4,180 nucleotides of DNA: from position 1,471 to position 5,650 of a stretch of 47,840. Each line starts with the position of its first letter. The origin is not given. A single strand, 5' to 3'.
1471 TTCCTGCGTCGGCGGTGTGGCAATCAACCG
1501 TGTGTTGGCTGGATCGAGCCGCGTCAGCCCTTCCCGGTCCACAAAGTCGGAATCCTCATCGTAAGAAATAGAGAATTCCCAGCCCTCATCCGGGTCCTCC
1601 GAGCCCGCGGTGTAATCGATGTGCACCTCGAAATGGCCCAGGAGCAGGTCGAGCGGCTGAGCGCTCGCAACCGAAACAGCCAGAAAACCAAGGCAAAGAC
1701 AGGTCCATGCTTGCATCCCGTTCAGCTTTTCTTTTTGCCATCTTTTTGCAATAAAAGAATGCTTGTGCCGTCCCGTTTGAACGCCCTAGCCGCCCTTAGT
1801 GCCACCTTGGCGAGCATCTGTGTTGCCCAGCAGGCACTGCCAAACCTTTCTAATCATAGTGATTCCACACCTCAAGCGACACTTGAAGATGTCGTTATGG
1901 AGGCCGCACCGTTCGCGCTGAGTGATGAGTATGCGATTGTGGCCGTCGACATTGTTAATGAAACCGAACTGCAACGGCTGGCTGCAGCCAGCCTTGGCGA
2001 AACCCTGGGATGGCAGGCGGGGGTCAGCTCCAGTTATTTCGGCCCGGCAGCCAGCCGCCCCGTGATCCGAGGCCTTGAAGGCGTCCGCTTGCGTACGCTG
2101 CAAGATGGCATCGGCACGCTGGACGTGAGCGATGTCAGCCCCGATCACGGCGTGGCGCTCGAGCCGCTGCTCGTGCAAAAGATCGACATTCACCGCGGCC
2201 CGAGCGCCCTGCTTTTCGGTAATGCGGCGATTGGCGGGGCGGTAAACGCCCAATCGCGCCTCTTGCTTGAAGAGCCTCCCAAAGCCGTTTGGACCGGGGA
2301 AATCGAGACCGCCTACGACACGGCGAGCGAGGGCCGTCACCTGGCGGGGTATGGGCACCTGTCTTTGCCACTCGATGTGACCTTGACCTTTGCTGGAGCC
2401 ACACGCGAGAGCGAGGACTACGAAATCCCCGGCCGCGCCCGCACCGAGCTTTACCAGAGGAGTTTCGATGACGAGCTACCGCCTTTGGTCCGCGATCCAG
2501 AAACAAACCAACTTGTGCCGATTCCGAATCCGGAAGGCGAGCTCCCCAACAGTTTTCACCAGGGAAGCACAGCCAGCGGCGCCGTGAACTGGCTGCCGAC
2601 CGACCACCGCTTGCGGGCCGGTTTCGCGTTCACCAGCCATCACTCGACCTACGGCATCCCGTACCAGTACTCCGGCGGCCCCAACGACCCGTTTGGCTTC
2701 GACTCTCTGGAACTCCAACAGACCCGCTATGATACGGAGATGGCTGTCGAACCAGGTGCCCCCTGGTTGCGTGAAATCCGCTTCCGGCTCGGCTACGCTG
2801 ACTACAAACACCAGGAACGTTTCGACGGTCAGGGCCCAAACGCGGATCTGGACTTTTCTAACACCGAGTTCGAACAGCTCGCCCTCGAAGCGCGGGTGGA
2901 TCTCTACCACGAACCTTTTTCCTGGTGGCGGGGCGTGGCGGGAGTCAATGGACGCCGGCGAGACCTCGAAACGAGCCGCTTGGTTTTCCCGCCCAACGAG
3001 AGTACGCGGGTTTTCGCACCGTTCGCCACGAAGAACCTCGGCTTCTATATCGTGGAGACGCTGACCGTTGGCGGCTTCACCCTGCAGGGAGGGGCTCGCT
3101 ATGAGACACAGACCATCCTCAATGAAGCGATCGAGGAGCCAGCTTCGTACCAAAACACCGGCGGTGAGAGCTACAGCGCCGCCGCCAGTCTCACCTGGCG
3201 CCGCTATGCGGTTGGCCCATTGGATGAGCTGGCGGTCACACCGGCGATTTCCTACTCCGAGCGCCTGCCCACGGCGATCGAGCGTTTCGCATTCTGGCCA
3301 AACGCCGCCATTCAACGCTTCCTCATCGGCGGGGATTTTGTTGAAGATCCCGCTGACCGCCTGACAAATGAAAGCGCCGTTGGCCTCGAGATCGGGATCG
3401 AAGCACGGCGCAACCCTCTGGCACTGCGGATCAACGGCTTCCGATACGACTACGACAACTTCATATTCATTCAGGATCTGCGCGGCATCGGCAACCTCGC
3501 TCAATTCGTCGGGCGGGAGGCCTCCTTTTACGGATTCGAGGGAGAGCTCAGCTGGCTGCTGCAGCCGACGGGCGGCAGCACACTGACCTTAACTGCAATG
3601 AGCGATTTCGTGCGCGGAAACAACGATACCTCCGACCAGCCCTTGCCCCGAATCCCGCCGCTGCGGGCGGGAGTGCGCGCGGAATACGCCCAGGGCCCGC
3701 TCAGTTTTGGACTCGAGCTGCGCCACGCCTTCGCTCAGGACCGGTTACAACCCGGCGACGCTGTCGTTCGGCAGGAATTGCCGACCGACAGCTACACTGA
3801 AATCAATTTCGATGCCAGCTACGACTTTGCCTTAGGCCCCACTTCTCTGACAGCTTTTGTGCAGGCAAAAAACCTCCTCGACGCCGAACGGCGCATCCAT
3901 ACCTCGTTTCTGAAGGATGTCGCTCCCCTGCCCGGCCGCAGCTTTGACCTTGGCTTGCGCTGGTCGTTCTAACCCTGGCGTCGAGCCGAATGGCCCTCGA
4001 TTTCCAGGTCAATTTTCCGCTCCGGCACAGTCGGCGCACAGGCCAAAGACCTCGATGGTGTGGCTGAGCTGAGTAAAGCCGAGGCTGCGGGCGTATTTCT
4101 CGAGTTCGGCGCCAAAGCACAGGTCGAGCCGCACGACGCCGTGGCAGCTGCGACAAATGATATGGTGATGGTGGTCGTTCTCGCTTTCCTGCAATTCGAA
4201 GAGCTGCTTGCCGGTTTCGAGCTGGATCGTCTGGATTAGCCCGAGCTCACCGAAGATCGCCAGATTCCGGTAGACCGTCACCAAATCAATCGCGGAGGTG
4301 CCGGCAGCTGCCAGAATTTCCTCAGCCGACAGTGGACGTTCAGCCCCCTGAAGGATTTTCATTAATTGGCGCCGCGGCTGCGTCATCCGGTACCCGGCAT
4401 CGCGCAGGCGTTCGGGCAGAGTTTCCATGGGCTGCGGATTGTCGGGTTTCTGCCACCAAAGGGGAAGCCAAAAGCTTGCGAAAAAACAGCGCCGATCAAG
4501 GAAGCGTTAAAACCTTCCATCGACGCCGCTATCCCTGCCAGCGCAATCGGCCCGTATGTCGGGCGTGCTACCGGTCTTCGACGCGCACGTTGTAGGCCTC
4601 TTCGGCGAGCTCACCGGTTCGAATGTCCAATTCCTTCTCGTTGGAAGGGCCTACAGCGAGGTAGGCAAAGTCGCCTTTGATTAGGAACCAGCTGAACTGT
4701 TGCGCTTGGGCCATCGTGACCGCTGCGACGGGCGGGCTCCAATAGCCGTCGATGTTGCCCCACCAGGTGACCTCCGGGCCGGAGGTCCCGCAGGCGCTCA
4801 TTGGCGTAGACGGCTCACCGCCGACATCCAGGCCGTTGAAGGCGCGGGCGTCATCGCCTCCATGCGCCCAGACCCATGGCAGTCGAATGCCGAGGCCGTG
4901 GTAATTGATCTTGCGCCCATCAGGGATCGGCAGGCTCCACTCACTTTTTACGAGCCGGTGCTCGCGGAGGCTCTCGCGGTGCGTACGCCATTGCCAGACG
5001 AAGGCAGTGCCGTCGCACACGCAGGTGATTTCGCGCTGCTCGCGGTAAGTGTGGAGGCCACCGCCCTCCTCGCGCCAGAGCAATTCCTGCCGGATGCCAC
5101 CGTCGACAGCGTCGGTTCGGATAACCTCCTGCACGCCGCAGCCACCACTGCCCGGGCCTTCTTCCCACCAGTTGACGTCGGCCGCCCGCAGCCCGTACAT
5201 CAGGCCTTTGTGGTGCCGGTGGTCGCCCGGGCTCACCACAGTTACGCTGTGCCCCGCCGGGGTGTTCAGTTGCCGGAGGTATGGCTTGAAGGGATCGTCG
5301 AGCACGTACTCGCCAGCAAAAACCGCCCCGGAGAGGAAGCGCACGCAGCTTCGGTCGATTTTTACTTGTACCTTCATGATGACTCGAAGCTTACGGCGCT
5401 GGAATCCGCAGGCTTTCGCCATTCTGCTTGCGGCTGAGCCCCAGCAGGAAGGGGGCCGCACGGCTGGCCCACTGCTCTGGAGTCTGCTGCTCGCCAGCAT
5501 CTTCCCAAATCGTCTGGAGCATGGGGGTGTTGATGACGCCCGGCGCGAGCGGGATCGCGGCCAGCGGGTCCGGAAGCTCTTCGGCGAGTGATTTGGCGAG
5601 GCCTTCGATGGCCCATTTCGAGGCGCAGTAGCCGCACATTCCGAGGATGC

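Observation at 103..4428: TIGR03769-like secreted protein paired divergently with a TonB-dependent receptor and a Fur/Zur-family regulator: putative metal (zinc?) acquisition locus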

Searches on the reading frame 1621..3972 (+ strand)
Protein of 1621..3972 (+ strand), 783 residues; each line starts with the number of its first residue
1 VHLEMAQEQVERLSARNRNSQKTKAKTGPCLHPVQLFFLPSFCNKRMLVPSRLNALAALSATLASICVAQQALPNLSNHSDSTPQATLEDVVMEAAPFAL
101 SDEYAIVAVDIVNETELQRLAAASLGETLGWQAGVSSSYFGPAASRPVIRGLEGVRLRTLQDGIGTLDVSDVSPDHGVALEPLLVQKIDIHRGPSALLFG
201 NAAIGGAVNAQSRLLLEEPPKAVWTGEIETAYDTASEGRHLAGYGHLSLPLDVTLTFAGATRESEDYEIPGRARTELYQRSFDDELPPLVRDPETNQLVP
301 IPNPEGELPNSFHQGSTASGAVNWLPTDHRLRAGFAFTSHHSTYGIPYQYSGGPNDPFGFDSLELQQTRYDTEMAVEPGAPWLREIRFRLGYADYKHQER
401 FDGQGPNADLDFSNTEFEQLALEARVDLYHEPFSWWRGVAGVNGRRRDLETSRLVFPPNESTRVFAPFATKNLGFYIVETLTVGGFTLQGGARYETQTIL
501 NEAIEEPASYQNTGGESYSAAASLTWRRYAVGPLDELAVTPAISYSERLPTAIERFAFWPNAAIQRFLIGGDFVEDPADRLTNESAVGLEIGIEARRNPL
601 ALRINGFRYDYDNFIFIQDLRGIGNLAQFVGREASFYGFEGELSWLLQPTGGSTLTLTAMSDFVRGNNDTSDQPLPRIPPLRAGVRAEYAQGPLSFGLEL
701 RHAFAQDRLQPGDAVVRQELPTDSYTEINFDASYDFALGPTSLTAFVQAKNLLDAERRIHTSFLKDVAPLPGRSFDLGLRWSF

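Call 3: search_protein_families(library=ncbifam, proteins=[window:1621-3972:+], max_evalue=1)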
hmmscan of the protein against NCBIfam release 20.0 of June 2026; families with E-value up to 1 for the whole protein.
window:1621-3972:+ (783 aa): 22 families
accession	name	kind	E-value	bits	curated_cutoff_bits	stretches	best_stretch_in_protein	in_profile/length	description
NF038289.1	Zn_piracy_ZnuD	exception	1.2e-74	252.3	950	2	363-783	306-685/685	zinc piracy TonB-dependent receptor ZnuD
TIGR01785.1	TonB-hemin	subfamily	8.4e-28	97.2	316.85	1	107-783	20-677/677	TonB-dependent heme/hemoglobin receptor family protein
TIGR01786.1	TonB-hemlactrns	subfamily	4.3e-25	88.2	323.75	2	424-783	383-719/719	TonB-dependent hemoglobin/transferrin/lactoferrin family receptor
TIGR01783.1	TonB-siderophor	subfamily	6.6e-13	48.2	223.5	2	633-783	499-649/649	TonB-dependent siderophore receptor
TIGR01778.1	TonB-copper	equivalog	8.4e-13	47.9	472.45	1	539-756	397-601/637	TonB-dependent copper receptor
TIGR01779.1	TonB-B12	equivalog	2.4e-11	42.9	599.7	1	72-212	13-153/614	TonB-dependent vitamin B12 receptor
TIGR01782.1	TonB-Xanth-Caul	subfamily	1.5e-09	36.7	310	2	109-239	27-160/868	TonB-dependent receptor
NF007926.1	PRK10641.1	equivalog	5e-08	31.9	836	1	83-210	22-151/617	TonB-dependent vitamin B12 receptor BtuB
NF038079.1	TonB_sider_MxcH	equivalog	1.4e-06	26.7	925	1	71-214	99-240/792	TonB-dependent siderophore myxochelin receptor MxcH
NF047944.1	FoxamRcptFoxA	equivalog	0.00015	20.2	1300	1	93-213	42-163/697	ferrioxamine B receptor FoxA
NF010012.0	PRK13486.1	equivalog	0.00017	20.1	924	1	86-213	22-158/696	TonB-dependent receptor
NF010010.0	PRK13483.1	equivalog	0.00027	19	927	1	63-229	9-174/660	ligand-gated channel protein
NF007465.0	PRK10044.1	equivalog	0.00051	18.3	803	1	108-219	82-193/726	ferrichrome porin FhuA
NF010651.0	PRK14050.1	equivalog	0.00062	18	884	1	108-219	82-192/730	TonB-dependent siderophore receptor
NF010048.1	PRK13524.1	subfamily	0.0021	16.6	493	1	184-213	147-176/744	FepA family TonB-dependent siderophore receptor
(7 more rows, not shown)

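Call 4: search_protein_families(library=pfam, proteins=[window:1621-3972:+], max_evalue=1)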
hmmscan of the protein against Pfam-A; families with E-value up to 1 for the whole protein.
window:1621-3972:+ (783 aa): 2 families
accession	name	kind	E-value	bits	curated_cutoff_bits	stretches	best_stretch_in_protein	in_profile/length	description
PF00593.30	TonB_dep_Rec_b-barrel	-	3.2e-31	110.1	27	1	314-752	11-436/436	TonB dependent receptor-like, beta-barrel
PF07715.20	Plug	-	3.3e-14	53.7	23.9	1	107-207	7-107/107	TonB-dependent Receptor Plug Domain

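Call 25: search_solved_structures(query=window:1759-3972:+, max_evalue=0.001)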
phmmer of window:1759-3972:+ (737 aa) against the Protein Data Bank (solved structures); distinct sequences matched with E-value up to 0.001: 18.
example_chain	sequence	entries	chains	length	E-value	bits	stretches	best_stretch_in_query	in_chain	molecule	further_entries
4rdr_A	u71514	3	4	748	1.8e-32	116.1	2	40-226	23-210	ZnuD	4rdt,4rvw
6fom_A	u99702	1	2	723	7.7e-07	31.3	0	530-665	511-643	Putative copper transport outer membrane porin OprC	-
6z8y_A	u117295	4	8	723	9.7e-07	31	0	530-665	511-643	Putative copper transport outer membrane porin OprC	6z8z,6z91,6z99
6z8r_A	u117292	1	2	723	1.1e-06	30.7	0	530-665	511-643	Putative copper transport outer membrane porin OprC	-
6fok_A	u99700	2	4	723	1.3e-06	30.5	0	530-665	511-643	Putative copper transport outer membrane porin OprC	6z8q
6z8t_A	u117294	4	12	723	1.3e-06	30.5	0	530-665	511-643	Putative copper transport outer membrane porin OprC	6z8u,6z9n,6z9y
6z8s_A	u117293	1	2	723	1.3e-06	30.5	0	530-665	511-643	Putative copper transport outer membrane porin OprC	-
9dir_B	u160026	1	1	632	7.1e-06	28.1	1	58-165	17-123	Outer membrane heme/hemoglobin receptor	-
9dhe_A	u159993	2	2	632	8.9e-06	27.8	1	58-165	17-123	TonB-dependent receptor | Outer membrane heme/hemoglobin receptor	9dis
3fhh_A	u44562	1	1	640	9.5e-06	27.7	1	59-165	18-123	Outer membrane heme receptor ShuA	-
8the_A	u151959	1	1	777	3.2e-05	26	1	63-163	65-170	Heme/hemoglobin uptake outer membrane receptor PhuR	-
1nqe_A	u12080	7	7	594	3.2e-05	26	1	48-176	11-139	Vitamin B12 receptor | Vitamin B12 transporter btuB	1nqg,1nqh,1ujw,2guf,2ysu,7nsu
3rgm_A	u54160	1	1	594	3.3e-05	25.9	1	48-174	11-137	Vitamin B12 transporter BtuB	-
3rgn_A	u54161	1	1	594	3.4e-05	25.9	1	48-176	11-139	Vitamin B12 transporter BtuB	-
1nqf_A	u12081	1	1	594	3.6e-05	25.8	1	48-176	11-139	Vitamin B12 receptor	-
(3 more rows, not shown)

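Call 94: search_solved_structures(query=window:1759-3972:+, max_evalue=1e-20, show_alignments=1)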
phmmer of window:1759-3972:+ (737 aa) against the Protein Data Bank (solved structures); distinct sequences matched with E-value up to 1e-20: 1.
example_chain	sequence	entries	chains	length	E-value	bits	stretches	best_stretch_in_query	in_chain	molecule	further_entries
4rdr_A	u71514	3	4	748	1.8e-32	116.1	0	40-226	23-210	ZnuD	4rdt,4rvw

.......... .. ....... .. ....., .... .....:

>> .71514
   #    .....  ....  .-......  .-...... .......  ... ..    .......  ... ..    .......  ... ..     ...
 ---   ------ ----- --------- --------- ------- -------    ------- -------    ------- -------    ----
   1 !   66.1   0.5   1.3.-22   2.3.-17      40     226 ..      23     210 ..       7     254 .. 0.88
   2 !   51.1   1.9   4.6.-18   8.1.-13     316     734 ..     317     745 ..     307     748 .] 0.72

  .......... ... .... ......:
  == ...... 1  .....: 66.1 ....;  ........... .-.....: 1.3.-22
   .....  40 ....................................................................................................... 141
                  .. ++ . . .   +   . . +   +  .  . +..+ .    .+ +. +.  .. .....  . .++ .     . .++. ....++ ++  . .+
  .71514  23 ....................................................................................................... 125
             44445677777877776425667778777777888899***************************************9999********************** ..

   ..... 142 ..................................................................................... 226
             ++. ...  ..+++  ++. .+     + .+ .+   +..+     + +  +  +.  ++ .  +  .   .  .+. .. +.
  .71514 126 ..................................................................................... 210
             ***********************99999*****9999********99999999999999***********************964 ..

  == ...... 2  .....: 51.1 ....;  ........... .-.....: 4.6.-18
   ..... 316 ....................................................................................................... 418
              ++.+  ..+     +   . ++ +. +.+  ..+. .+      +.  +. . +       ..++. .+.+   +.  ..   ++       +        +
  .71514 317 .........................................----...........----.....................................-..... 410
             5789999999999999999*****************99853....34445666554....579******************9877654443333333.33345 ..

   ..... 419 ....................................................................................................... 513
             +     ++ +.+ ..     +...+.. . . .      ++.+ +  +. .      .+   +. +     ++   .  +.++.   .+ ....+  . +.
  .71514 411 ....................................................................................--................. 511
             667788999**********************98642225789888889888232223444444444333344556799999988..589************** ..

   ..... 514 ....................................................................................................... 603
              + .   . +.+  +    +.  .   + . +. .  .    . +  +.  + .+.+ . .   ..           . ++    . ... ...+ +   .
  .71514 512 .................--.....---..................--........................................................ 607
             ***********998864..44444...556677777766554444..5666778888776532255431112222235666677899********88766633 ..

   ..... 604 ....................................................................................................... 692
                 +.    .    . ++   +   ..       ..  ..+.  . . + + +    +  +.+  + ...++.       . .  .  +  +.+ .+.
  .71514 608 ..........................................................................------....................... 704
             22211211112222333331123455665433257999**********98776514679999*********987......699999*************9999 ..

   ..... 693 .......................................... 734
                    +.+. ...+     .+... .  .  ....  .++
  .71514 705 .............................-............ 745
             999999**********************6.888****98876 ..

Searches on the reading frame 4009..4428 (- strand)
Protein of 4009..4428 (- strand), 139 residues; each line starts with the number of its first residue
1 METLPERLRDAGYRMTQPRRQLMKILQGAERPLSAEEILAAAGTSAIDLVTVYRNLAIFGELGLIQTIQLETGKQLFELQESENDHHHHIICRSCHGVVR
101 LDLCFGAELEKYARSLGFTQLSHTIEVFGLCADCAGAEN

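Call 3: search_protein_families(library=ncbifam, proteins=[window:4009-4428:-], max_evalue=1)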
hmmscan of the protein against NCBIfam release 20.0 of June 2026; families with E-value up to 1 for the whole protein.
window:4009-4428:- (139 aa): 9 families
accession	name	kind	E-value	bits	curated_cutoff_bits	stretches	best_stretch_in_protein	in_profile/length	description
NF051892.1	TransRegFurBacil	equivalog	5.2e-21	75.3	220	1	2-138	6-147/149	ferric iron uptake transcriptional regulator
NF006999.0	PRK09462.1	equivalog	1.5e-17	63.6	146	1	6-135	6-137/148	ferric iron uptake transcriptional regulator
NF052545.1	TransRegPerRClab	equivalog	2.8e-13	50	180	1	1-135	1-135/138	transcriptional regulator PerR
NF045678.1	TransRegIrrA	equivalog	2.7e-11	43.5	150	1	4-90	9-96/138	iron response transcriptional regulator IrrA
NF045677.1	FeRespRegIrr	equivalog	8e-11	42.1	170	1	6-90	2-87/127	Fur family transcriptional regulator Irr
NF051891.1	TransRegFurHelico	equivalog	1.2e-10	41.5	200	1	2-135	12-146/148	ferric iron uptake transcriptional regulator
NF047462.1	FUR_perox_PerRA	exception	3.1e-08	34.2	200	1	8-102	12-105/142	peroxide-responsive transcriptional repressor PerRA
NF008646.0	PRK11639.1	equivalog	2.6e-07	30.5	167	1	13-137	22-149/171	zinc uptake transcriptional repressor Zur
NF047406.1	TransRegPerRTherm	equivalog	5e-07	30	200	1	14-135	5-126/130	manganese-dependent transcriptional regulator PerR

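Call 4: search_protein_families(library=pfam, proteins=[window:4009-4428:-], max_evalue=1)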
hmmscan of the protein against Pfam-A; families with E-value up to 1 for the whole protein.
window:4009-4428:- (139 aa): 4 families
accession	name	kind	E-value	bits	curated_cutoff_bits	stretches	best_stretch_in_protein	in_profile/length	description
PF01475.25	FUR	-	2.2e-22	79.9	23.1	1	11-127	2-120/121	Ferric uptake regulator family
PF09086.16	DUF1924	-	0.028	15.2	22.5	1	67-98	5-35/96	Domain of unknown function (DUF1924)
PF21476.4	PF0610-like_N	-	0.03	15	33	1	19-48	3-27/50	PF0610-like, N-terminal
PF08100.18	Dimerisation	-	0.16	12.2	25.6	1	22-57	30-65/93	O-methyltransferase dimerisation domain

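Call 69: search_solved_structures(query=window:4009-4428:-, max_evalue=0.001, show_alignments=2)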
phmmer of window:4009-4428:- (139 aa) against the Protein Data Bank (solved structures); distinct sequences matched with E-value up to 0.001: 26.
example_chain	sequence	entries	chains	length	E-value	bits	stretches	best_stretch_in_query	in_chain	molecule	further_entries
3mwm_A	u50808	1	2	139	3.9e-19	72.1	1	14-138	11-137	Putative metal uptake regulation protein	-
2o03_A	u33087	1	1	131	6.9e-19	71.3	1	11-135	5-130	probable Zinc uptake regulation protein FurB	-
7vo0_G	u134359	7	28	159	7.6e-19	71.2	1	14-138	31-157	Putative metal uptake regulation protein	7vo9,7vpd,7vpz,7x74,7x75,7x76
3eyy_A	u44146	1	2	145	3.6e-16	62.5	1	7-135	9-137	Putative iron uptake regulatory protein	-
9ire_A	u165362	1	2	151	1.3e-14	57.5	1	2-136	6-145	Ferric uptake regulation protein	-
2w57_A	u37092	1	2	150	1.7e-14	57.1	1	6-133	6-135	FERRIC UPTAKE REGULATION PROTEIN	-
8j6w_A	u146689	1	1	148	2.3e-14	56.7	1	8-133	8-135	Ferric uptake regulation protein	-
2fe3_A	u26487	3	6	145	8.8e-14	54.8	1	6-139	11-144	Peroxide operon regulator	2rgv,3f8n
5nbc_A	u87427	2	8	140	1.4e-13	54.2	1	8-135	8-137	Ferric uptake regulation protein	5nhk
1mzb_A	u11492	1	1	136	4.3e-12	49.3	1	7-126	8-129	ferric uptake regulation protein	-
6d57_A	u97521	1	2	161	5.8e-12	48.9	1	4-135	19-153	Ferric uptake regulation protein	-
4ets_A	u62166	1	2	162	5.9e-12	48.9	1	4-135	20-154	Ferric uptake regulation protein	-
7dh7_A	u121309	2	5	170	2.7e-11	46.8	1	9-137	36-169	Transcriptional regulator fur family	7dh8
5fd5_A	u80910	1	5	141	3.4e-11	46.4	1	2-130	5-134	Ferric uptake regulation protein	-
5fd6_A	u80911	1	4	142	3.5e-11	46.4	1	2-130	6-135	Ferric uptake regulation protein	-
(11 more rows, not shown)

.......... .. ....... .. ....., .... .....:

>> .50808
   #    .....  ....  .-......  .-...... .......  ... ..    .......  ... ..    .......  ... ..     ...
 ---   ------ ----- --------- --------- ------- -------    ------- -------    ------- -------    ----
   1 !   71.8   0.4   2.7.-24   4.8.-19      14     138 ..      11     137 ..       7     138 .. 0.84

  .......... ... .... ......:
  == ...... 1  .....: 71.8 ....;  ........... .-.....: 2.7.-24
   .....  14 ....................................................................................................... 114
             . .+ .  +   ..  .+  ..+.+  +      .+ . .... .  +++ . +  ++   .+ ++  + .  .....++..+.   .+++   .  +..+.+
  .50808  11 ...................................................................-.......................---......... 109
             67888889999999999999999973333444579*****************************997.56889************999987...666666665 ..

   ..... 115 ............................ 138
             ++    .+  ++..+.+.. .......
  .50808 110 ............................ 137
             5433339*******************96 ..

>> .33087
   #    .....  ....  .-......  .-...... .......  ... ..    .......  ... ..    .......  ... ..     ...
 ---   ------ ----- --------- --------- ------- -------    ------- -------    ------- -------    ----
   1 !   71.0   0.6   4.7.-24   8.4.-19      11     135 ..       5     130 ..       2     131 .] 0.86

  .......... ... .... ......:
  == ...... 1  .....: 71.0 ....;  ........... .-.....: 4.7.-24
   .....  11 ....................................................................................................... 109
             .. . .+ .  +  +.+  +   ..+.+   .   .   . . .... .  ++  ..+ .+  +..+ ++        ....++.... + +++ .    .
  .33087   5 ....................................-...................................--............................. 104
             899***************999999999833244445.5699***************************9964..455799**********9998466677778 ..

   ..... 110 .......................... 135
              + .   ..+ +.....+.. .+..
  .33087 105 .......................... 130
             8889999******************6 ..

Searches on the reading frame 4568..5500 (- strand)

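Call 3: search_protein_families(library=ncbifam, proteins=[window:4568-5500:-], max_evalue=1)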
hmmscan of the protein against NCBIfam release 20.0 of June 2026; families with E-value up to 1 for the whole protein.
window:4568-5500:- (310 aa): 0 families

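Call 4: search_protein_families(library=pfam, proteins=[window:4568-5500:-], max_evalue=1)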
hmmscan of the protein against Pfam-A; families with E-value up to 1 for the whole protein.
window:4568-5500:- (310 aa): 1 family
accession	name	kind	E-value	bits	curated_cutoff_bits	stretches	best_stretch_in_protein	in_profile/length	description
PF14100.11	DUF6807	-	1.1e-17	65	27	1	68-309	23-257/270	Family of unknown function (DUF6807)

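Call 75: search_protein_families(library=ncbifam, proteins=[window:4568-5500:-], max_evalue=0.001)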
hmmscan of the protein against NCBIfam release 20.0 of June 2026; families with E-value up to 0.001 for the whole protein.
window:4568-5500:- (310 aa): 0 families
